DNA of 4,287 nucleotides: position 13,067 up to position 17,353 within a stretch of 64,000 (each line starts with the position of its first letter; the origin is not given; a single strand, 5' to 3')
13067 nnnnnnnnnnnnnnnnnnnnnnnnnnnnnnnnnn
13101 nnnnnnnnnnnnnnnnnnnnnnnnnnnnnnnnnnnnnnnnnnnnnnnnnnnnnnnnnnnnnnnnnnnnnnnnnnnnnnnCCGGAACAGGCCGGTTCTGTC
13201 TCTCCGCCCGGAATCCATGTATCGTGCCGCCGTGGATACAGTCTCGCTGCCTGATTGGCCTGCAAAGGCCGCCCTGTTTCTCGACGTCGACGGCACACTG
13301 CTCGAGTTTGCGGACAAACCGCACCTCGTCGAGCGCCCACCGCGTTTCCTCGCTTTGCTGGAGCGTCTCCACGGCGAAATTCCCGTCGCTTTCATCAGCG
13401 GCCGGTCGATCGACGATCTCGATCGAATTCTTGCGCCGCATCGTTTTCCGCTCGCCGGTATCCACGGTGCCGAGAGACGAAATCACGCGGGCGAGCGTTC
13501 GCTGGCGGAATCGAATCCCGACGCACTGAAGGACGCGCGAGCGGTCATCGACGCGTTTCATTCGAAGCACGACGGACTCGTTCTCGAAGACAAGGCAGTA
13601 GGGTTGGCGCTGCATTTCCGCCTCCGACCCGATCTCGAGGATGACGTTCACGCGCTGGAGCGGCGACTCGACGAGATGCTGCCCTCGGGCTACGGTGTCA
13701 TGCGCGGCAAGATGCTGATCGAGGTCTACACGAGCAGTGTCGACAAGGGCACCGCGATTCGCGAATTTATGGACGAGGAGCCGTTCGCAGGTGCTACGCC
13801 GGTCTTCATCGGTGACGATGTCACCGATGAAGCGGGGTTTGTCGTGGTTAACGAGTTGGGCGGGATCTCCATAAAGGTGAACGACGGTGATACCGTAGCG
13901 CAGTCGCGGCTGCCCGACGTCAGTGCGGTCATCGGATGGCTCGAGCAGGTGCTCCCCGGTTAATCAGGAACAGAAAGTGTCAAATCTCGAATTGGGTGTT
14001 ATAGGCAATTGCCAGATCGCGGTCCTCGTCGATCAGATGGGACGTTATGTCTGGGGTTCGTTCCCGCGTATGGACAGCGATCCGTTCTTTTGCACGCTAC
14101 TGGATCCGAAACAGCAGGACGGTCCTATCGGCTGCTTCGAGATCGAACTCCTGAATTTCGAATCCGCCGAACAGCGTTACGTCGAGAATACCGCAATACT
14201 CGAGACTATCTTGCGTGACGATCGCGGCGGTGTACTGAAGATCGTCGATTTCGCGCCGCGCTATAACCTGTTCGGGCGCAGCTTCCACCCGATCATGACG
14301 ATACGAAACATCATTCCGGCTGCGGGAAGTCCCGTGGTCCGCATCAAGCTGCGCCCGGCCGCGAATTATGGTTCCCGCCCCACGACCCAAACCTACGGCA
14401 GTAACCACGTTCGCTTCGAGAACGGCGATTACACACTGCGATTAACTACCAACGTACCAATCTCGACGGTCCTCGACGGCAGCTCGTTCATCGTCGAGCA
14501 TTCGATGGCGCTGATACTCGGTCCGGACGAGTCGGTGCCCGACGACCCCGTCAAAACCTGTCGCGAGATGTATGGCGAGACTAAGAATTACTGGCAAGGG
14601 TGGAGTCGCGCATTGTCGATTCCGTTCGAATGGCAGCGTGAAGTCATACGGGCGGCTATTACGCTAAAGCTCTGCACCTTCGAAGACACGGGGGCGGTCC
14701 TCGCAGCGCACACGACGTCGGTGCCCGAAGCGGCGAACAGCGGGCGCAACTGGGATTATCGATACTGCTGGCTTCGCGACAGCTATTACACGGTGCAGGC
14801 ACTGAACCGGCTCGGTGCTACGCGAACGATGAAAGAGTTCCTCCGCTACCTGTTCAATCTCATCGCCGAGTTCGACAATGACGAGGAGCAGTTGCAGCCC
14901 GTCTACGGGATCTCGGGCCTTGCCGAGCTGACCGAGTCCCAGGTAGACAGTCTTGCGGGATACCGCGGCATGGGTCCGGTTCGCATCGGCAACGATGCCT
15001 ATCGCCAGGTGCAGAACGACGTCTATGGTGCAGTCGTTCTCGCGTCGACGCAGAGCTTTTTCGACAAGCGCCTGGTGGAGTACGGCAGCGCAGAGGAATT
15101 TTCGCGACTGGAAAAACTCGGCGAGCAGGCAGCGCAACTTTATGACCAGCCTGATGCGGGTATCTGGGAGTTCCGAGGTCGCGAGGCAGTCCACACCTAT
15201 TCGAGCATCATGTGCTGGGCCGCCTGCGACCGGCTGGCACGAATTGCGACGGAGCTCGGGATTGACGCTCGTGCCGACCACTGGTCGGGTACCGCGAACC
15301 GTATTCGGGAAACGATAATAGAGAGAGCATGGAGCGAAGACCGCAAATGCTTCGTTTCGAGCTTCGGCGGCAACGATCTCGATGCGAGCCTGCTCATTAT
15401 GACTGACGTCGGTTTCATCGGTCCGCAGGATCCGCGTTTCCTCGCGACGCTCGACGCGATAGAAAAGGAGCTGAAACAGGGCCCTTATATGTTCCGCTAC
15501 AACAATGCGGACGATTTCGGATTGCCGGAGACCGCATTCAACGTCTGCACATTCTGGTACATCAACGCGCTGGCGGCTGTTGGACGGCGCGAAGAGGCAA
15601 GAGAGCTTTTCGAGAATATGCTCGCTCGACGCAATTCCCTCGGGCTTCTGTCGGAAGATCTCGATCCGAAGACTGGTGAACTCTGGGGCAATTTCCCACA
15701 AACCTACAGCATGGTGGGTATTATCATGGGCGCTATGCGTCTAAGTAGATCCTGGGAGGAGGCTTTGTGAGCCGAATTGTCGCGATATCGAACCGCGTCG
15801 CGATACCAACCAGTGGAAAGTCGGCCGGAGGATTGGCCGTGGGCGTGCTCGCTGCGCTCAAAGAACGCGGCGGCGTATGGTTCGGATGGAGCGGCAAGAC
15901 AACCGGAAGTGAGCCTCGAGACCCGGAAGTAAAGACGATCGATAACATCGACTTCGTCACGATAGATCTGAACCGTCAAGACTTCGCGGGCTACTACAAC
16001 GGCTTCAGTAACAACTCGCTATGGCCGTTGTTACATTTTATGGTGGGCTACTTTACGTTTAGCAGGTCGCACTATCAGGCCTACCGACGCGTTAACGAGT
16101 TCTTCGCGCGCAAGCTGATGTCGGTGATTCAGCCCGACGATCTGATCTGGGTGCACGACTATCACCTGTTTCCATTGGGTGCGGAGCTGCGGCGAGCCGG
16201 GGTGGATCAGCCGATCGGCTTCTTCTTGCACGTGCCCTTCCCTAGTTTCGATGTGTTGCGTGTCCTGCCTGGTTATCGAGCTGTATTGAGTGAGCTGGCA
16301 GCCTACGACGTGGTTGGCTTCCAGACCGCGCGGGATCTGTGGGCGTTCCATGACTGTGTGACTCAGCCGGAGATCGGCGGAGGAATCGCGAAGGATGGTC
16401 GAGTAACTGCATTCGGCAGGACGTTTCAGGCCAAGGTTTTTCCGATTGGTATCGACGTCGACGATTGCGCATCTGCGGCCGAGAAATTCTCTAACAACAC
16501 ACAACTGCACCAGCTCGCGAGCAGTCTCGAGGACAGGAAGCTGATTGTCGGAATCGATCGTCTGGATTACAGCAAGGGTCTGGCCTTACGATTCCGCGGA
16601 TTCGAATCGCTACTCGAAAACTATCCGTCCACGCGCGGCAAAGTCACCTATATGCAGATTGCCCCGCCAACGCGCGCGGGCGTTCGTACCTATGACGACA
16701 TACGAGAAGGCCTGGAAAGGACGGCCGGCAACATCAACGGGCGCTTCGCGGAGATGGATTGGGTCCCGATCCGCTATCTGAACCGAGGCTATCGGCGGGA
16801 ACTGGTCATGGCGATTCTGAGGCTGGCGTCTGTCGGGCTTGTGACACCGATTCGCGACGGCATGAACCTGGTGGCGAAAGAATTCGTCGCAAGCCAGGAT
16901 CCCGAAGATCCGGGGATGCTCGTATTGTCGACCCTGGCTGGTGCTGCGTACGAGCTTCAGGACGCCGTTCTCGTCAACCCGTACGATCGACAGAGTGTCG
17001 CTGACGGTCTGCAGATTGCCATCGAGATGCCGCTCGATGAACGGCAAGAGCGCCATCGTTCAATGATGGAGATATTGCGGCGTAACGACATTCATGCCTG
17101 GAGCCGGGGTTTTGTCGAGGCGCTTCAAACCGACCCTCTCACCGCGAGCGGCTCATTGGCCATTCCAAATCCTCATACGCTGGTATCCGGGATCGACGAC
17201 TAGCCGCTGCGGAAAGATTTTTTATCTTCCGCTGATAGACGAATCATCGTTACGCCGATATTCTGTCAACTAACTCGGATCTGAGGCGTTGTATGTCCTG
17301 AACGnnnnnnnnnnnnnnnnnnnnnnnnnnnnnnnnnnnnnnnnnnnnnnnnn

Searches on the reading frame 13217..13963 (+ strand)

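Call 22: search_protein_families(library=pfam, proteins=[window:13217-13963:+], max_evalue=0.00001)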
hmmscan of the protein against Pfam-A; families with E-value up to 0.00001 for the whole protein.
window:13217-13963:+ (248 aa): 1 family
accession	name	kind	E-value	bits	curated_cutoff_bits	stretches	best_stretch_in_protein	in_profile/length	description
PF02358.22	Trehalose_PPase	-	4.2e-28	98.5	27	1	21-225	1-219/235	Trehalose-phosphatase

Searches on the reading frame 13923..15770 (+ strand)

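Call 22: search_protein_families(library=pfam, proteins=[window:13923-15770:+], max_evalue=0.00001)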
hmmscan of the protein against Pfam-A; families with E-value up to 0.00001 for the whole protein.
window:13923-15770:+ (615 aa): 2 families
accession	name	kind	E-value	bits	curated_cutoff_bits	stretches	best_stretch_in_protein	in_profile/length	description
PF00723.27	Glyco_hydro_15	-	2e-56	192.2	22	1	241-601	7-423/427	Glycosyl hydrolases family 15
PF22422.2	MGH1-like_GH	-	2.6e-10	40.8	27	1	421-481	170-229/356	Mannosylglycerate hydrolase MGH1-like glycoside hydrolase domain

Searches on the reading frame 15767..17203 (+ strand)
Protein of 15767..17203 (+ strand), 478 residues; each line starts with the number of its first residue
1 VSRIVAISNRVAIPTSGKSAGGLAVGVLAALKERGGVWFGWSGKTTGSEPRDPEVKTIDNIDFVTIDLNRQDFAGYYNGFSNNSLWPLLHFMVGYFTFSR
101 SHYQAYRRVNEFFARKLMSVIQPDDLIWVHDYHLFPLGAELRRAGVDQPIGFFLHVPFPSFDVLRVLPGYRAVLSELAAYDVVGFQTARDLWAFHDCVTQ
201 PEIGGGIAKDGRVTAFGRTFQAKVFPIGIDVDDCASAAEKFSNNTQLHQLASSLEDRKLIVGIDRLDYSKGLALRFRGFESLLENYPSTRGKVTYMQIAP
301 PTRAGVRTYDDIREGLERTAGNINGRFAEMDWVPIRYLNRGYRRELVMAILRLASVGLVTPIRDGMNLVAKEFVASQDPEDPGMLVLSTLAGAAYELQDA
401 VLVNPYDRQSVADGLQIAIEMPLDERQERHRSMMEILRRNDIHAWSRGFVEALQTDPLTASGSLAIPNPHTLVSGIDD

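Call 22: search_protein_families(library=pfam, proteins=[window:15767-17203:+], max_evalue=0.00001)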
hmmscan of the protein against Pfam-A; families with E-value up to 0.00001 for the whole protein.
window:15767-17203:+ (478 aa): 1 family
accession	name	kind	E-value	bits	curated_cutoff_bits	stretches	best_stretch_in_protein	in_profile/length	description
PF00982.27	Glyco_transf_20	-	2.2e-124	416.2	32.5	1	18-454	29-472/473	Glycosyltransferase family 20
